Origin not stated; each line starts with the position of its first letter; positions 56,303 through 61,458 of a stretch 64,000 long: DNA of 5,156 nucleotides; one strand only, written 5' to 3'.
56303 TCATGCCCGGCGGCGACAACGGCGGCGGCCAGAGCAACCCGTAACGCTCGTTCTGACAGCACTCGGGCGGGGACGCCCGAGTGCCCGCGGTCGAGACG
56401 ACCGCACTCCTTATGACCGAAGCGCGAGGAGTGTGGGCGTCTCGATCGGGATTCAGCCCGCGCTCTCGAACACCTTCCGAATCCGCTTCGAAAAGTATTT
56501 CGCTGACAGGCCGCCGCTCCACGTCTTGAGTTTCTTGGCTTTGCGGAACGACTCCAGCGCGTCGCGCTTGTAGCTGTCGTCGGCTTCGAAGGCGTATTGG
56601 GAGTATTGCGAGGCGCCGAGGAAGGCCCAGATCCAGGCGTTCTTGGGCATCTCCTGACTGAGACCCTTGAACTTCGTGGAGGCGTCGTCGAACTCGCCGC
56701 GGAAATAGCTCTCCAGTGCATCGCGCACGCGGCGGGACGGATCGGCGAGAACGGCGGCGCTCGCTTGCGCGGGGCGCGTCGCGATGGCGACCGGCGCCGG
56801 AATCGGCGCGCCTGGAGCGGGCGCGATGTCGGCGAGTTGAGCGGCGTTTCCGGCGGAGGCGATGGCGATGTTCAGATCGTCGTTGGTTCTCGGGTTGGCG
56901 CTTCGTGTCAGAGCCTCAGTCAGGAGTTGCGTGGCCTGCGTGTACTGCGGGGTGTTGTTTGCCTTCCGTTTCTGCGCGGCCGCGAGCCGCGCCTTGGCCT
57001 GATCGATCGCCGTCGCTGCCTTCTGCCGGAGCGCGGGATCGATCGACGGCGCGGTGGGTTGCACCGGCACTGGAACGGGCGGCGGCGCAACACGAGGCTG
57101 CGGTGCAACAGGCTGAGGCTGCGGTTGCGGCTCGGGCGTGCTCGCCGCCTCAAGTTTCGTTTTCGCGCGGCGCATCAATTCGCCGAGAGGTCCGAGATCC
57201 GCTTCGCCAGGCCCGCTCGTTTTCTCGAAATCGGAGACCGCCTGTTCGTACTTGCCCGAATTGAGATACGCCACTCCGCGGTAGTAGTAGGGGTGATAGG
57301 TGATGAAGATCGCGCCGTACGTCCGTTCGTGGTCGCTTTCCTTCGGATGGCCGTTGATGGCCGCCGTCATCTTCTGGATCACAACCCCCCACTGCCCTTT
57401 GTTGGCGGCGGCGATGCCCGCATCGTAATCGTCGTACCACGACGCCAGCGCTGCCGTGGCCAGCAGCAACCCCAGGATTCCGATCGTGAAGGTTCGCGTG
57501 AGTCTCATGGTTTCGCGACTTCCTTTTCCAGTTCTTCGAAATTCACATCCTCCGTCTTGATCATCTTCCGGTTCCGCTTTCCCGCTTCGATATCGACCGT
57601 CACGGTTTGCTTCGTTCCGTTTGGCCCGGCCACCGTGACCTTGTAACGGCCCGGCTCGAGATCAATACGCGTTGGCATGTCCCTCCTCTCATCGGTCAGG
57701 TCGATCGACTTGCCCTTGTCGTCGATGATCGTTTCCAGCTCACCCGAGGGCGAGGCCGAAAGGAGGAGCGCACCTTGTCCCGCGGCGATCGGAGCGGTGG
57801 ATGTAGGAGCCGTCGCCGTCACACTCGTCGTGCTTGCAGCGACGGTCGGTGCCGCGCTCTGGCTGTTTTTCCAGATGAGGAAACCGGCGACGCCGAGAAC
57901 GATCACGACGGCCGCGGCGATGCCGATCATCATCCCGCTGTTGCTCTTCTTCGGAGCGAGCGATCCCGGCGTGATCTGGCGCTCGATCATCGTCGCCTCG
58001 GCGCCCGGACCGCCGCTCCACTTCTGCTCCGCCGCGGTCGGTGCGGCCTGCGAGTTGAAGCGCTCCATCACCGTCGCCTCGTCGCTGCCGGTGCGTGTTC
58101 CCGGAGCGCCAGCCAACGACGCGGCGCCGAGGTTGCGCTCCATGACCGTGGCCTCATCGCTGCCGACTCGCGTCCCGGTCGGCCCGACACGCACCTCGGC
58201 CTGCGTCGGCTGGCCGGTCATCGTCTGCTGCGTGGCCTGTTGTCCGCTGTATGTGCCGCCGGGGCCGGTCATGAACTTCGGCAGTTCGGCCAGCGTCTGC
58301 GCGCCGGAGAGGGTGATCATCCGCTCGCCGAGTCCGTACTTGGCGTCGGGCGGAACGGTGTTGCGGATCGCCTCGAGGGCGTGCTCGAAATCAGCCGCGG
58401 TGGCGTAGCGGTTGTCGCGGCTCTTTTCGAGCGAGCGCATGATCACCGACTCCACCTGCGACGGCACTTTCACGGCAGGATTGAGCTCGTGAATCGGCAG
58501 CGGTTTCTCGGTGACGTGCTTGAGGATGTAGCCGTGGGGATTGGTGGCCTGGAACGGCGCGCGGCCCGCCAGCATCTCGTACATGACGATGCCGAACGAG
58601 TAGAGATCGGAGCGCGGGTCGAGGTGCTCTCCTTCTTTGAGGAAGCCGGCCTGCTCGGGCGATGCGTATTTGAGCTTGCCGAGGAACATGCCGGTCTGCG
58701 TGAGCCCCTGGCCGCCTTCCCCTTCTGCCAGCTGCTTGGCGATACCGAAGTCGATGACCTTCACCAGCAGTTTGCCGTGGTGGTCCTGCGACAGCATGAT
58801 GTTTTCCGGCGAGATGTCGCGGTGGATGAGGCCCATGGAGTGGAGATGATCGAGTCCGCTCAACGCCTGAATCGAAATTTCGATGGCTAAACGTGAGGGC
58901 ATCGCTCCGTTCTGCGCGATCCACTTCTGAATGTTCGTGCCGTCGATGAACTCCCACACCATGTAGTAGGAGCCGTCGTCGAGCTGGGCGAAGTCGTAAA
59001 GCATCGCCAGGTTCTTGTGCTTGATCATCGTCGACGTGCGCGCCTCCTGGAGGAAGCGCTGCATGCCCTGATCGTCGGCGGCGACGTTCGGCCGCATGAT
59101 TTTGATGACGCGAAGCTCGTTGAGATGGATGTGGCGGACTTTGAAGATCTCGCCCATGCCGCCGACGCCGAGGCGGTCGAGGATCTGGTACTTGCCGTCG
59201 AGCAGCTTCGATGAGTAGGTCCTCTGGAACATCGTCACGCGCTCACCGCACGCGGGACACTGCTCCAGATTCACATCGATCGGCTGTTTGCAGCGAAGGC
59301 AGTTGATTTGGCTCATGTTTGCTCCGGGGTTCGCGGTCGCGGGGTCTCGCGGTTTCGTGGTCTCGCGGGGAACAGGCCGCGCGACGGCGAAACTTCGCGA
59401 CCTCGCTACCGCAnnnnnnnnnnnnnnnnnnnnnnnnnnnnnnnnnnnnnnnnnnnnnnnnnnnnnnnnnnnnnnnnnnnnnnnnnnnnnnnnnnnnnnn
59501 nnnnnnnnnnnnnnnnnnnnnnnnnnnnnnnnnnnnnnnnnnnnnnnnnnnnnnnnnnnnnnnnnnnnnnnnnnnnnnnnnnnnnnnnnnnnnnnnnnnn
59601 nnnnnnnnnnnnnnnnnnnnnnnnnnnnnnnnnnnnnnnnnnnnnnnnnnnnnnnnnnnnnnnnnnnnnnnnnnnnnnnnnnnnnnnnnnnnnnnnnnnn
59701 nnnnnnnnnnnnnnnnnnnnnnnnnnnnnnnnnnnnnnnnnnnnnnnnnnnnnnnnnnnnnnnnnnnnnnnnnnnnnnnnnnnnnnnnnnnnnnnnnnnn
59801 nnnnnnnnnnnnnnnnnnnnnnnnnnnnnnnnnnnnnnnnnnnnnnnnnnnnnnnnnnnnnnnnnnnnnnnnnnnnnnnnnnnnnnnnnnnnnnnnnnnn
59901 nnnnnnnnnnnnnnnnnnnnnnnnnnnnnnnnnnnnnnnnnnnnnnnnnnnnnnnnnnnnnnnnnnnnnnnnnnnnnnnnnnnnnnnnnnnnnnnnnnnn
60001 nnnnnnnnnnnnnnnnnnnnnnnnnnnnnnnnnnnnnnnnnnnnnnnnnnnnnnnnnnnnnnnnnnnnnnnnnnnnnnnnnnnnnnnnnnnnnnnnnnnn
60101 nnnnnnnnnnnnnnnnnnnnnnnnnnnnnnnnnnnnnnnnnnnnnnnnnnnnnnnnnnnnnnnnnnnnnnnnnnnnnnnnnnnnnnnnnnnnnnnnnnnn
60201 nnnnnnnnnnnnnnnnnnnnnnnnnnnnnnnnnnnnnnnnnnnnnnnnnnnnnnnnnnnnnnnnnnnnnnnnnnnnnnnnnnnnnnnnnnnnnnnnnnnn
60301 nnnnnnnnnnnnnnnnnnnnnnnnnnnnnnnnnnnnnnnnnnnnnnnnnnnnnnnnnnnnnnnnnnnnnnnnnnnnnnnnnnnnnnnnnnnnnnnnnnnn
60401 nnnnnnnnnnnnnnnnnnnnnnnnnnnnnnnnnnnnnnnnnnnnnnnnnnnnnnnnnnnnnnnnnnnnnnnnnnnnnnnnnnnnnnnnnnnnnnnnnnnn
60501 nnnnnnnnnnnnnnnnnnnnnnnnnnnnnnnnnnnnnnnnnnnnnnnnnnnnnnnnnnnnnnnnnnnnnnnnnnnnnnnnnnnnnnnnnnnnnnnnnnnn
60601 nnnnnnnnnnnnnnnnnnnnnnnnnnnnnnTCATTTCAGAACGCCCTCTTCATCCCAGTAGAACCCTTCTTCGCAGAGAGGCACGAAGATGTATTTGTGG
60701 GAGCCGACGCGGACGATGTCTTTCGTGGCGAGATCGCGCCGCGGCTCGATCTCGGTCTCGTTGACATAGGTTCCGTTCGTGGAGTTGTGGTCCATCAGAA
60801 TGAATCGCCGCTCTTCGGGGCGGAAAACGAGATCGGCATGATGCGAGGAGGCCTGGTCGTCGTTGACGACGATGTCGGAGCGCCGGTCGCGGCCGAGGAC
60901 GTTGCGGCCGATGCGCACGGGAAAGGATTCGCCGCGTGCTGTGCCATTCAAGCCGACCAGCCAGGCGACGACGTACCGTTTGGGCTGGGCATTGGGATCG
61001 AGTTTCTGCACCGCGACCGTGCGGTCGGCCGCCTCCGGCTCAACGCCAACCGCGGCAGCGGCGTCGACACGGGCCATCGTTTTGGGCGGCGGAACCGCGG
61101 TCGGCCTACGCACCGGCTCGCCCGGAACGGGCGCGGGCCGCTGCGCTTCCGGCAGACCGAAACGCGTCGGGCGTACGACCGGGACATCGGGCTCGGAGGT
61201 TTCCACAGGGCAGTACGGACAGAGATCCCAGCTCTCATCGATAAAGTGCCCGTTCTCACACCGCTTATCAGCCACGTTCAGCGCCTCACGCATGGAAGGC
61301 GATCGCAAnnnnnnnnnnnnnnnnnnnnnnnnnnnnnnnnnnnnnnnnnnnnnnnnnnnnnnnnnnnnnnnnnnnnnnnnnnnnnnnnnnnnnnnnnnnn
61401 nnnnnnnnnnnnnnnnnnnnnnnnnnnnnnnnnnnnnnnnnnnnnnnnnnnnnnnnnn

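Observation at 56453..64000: Six-gene phosphorylation-coupled protease signalling operon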

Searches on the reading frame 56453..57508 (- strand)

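Call 3: search_protein_families(library=pfam, proteins=[window:56453-57508:-], max_evalue=0.01)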
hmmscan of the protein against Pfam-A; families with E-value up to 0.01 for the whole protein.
window:56453-57508:- (351 aa): 4 families
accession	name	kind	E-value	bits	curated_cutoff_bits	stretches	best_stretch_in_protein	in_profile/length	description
PF00515.34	TPR_1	-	1.3e-06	28.4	27.8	1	74-96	4-26/34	Tetratricopeptide repeat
PF07719.23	TPR_2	-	2.9e-05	24.3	27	1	74-96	4-26/34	Tetratricopeptide repeat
PF14559.12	TPR_19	-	0.00036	21.2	25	0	271-299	5-33/68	Tetratricopeptide repeat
PF10732.14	DUF2524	-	0.0045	17.7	25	0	162-200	12-50/84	Protein of unknown function (DUF2524)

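Call 4: search_protein_families(library=ncbifam, proteins=[window:56453-57508:-], max_evalue=0.01)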
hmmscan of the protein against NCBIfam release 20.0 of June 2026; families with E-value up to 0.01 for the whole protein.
window:56453-57508:- (351 aa): 1 family
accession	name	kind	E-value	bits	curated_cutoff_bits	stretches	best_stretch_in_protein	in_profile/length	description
TIGR02552.1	LcrH_SycD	equivalog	0.0091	15.7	104.8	0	264-313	25-75/136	SycD/LcrH family type III secretion system chaperone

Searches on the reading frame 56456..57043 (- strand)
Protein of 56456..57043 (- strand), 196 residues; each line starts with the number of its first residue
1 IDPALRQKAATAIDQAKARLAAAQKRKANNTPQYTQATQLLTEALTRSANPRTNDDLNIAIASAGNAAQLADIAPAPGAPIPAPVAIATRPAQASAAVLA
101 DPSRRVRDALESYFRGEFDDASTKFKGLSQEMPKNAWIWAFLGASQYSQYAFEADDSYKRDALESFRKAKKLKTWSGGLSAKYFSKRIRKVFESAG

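Call 35: search_protein_families(library=pfam, proteins=[window:56456-57043:-], max_evalue=10)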
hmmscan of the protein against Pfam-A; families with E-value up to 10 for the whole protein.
seq(196 aa): 4 families
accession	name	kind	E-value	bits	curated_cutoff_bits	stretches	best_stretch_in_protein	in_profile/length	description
PF14559.12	TPR_19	-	0.00039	21.1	25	1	116-144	5-33/68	Tetratricopeptide repeat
PF10732.14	DUF2524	-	0.004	17.8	25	1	7-45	12-50/84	Protein of unknown function (DUF2524)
PF10819.13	DUF2564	-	0.46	11.4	26.3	1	2-39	27-64/79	Protein of unknown function (DUF2564)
PF04212.24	MIT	-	3.5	8.3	30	1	8-59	3-52/66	MIT (microtubule interacting and transport) domain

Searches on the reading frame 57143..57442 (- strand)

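Call 35: search_protein_families(library=pfam, proteins=[window:57143-57442:-], max_evalue=10)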
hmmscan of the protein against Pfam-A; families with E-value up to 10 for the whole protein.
seq(100 aa): 11 families
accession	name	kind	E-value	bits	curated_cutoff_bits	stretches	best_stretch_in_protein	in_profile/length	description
PF00515.34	TPR_1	-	8.7e-06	25.8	27.8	1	52-74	4-26/34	Tetratricopeptide repeat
PF07719.23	TPR_2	-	1.1e-05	25.6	27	1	52-74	4-26/34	Tetratricopeptide repeat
PF13371.12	TPR_9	-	0.0015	19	35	1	52-74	32-54/73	Tetratricopeptide repeat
PF13181.12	TPR_8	-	0.0089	16.6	25.7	1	52-74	4-26/34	Tetratricopeptide repeat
PF13431.12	TPR_17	-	0.037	14.8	24.4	1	52-69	16-33/34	Tetratricopeptide repeat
PF23300.3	HEAT_Nup120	-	0.071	13.4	29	1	53-77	30-54/170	Nucleoporin Nup120, HEAT repeats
PF13174.12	TPR_6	-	0.11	13.6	26.3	1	52-74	3-25/33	Tetratricopeptide repeat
PF10255.15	Paf67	-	0.12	11.8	27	1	50-74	163-187/397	RNA polymerase I-associated factor PAF67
PF23557.1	TPR_leprecan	-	0.19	11.5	27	0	49-74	167-192/310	Leprecan family TPR-like repeat region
PF25570.1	TPR_DENND3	-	0.23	11.9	27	1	52-74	50-72/115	DENND3-like, TPR repeats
PF22788.2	COP9_hel_rpt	-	0.32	10.9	27.2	1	44-74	162-190/232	COP9 signalosome complex subunit 3, N-terminal helical repeats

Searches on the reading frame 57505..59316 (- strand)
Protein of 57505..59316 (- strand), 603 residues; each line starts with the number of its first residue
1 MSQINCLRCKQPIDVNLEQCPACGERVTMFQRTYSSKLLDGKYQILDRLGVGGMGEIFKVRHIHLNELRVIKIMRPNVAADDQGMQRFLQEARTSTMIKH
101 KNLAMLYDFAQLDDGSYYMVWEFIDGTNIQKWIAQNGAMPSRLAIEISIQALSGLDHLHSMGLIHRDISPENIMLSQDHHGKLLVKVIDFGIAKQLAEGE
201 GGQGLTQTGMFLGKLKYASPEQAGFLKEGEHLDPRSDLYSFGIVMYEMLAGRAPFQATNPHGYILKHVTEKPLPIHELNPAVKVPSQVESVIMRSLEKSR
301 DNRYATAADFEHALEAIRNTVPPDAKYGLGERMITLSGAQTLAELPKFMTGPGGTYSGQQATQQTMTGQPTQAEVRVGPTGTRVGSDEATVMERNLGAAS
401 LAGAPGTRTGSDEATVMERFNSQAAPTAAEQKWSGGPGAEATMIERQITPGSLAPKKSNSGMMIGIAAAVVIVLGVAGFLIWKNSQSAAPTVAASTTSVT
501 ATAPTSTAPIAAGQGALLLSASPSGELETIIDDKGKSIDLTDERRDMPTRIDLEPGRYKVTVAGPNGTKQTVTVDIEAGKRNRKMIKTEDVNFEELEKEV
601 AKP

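Call 3: search_protein_families(library=pfam, proteins=[window:57505-59316:-], max_evalue=0.01)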
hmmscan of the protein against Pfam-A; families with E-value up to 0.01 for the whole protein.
window:57505-59316:- (603 aa): 4 families
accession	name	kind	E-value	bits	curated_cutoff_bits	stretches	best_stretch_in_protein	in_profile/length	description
PF00069.31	Pkinase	-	1.8e-45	155.9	31.7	1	43-307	1-255/263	Protein kinase domain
PF07714.23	PK_Tyr_Ser-Thr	-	4.2e-31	108.6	23.1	1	45-304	3-249/258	Protein tyrosine and serine/threonine kinase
PF17667.7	Pkinase_fungal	-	3.3e-06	26.5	24.1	1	149-209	293-357/387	Fungal protein kinase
PF06293.20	Kdo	-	0.0079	16.1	21.3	0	129-191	105-167/207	Lipopolysaccharide kinase (Kdo/WaaP) family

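Call 4: search_protein_families(library=ncbifam, proteins=[window:57505-59316:-], max_evalue=0.01)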
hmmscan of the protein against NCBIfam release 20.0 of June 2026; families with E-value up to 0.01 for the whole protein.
window:57505-59316:- (603 aa): 20 families
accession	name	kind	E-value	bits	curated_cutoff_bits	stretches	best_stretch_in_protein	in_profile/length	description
NF033483.0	PknB_PASTA_kin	equivalog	1.4e-83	281.8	450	1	37-326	3-277/563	Stk1 family PASTA domain-containing Ser/Thr kinase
NF052427.1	StpK7MSMEG_1200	equivalog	3.2e-44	151.4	900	1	41-316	7-268/601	serine/threonine protein kinase StpK7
NF047741.1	antiphage_MADS6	equivalog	6.7e-40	137.2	460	2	34-162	488-611/612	methylation-associated defense system protein kinase MAD6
TIGR03903.1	TOMM_kin_cyc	equivalog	3.6e-34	117.9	705.75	1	70-315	7-245/1267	TOMM system kinase/cyclase fusion protein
NF009651.0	PRK13184.1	equivalog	5.6e-26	90.8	839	1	42-316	3-289/932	serine/threonine-protein kinase PknD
NF038150.1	lanthi_synth_IV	equivalog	2.1e-21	76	650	1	34-380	182-514/851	class IV lanthionine synthetase LanL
NF033442.0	BREX_PglW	equivalog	4.4e-20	71.1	990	2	37-195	508-662/1391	BREX system serine/threonine kinase PglW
NF053615.1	SerThrKinAfsKStmc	equivalog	2.7e-19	69.3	1300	1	41-272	13-230/809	protein serine/threonine kinase AfsK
NF038151.1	lanthi_synth_III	equivalog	3.5e-11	42.2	575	1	37-260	216-434/833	class III lanthionine synthetase LanKC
NF058632.1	SerThrKinPrkT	equivalog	2.4e-08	33.4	280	1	40-191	20-163/322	serine/threonine protein kinase PrkT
NF011460.0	PRK14879.1-1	equivalog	5.1e-08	32.3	199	1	108-200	77-164/232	Kae1-associated kinase Bud32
NF043056.1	T4SS_LegK1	equivalog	8.7e-07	27.9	550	1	145-247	191-282/516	Dot/Icm T4SS effector kinase LegK1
TIGR03724.2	arch_bud32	equivalog_domain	1.9e-06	27.5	125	1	85-198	37-136/193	KEOPS complex kinase/ATPase Bud32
NF011463.0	PRK14879.1-4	equivalog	5.7e-06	25.9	188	1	67-194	44-161/237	Kae1-associated kinase Bud32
NF011464.0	PRK14879.1-7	equivalog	6.2e-05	22.8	246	1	85-194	50-150/221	Kae1-associated kinase Bud32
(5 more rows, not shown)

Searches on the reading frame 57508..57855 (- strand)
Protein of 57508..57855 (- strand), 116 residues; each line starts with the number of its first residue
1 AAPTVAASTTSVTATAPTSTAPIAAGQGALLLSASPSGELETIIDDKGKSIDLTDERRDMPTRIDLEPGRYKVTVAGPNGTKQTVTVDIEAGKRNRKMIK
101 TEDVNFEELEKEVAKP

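Call 35: search_protein_families(library=pfam, proteins=[window:57508-57855:-], max_evalue=10)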
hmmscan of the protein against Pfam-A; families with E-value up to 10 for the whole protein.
seq(116 aa): 3 families
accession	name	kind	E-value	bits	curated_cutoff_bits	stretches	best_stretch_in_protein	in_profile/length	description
PF13620.12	CarboxypepD_reg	-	0.011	16.5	32.3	1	65-96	44-76/82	Carboxypeptidase regulatory-like domain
PF14900.11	DUF4493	-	0.019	15.2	27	1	45-87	37-82/226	Domain of unknown function (DUF4493)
PF06413.17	Neugrin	-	0.14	12.3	24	1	21-111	100-190/218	Neugrin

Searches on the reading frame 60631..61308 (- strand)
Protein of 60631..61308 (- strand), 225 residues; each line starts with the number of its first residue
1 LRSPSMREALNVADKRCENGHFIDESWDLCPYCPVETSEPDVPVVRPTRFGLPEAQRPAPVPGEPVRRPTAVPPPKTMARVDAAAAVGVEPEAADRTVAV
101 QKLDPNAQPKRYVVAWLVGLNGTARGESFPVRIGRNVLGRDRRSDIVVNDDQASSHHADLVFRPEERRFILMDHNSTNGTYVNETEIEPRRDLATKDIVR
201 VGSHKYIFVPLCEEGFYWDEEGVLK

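Call 3: search_protein_families(library=pfam, proteins=[window:60631-61308:-], max_evalue=0.01)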
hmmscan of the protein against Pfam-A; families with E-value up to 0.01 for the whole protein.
window:60631-61308:- (225 aa): 3 families
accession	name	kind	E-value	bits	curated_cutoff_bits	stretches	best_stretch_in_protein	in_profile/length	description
PF00498.31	FHA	-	2.2e-17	63.7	20.7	1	137-202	2-67/67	FHA domain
PF16697.10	Yop-YscD_cpl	-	3e-14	53.5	33.2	1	120-210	3-92/94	Inner membrane component of T3SS, cytoplasmic domain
PF12974.12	Phosphonate-bd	-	0.0025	17.6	27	1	142-205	85-146/242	ABC transporter, phosphonate, periplasmic substrate-binding protein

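Call 4: search_protein_families(library=ncbifam, proteins=[window:60631-61308:-], max_evalue=0.01)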
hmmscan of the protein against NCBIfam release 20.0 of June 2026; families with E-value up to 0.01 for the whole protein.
window:60631-61308:- (225 aa): 3 families
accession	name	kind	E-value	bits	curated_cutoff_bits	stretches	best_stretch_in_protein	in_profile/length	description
NF049868.1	FhaB_Rv0019c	equivalog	1.1e-17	64.6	125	1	94-203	46-153/158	FHA domain-containing protein FhaB/FipA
NF041660.2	oxygluDhInhib_OdhI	equivalog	2.5e-09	37.1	200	1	113-209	35-128/130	oxoglutarate dehydrogenase inhibitor Odhl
NF052573.1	HisKinEspAMyxo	equivalog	5.8e-08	31.2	1400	1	123-203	35-113/755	serine histidine kinase EspA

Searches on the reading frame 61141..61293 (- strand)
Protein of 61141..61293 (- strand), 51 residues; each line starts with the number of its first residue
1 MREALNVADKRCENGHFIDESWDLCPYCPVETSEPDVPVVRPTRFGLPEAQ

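Call 35: search_protein_families(library=pfam, proteins=[window:61141-61293:-], max_evalue=10)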
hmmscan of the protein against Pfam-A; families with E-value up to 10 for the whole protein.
seq(51 aa): 1 family
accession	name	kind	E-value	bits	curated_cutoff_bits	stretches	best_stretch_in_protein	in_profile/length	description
PF13248.11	Zn_ribbon_3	-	0.041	13.8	27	1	15-28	9-22/26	zinc-ribbon domain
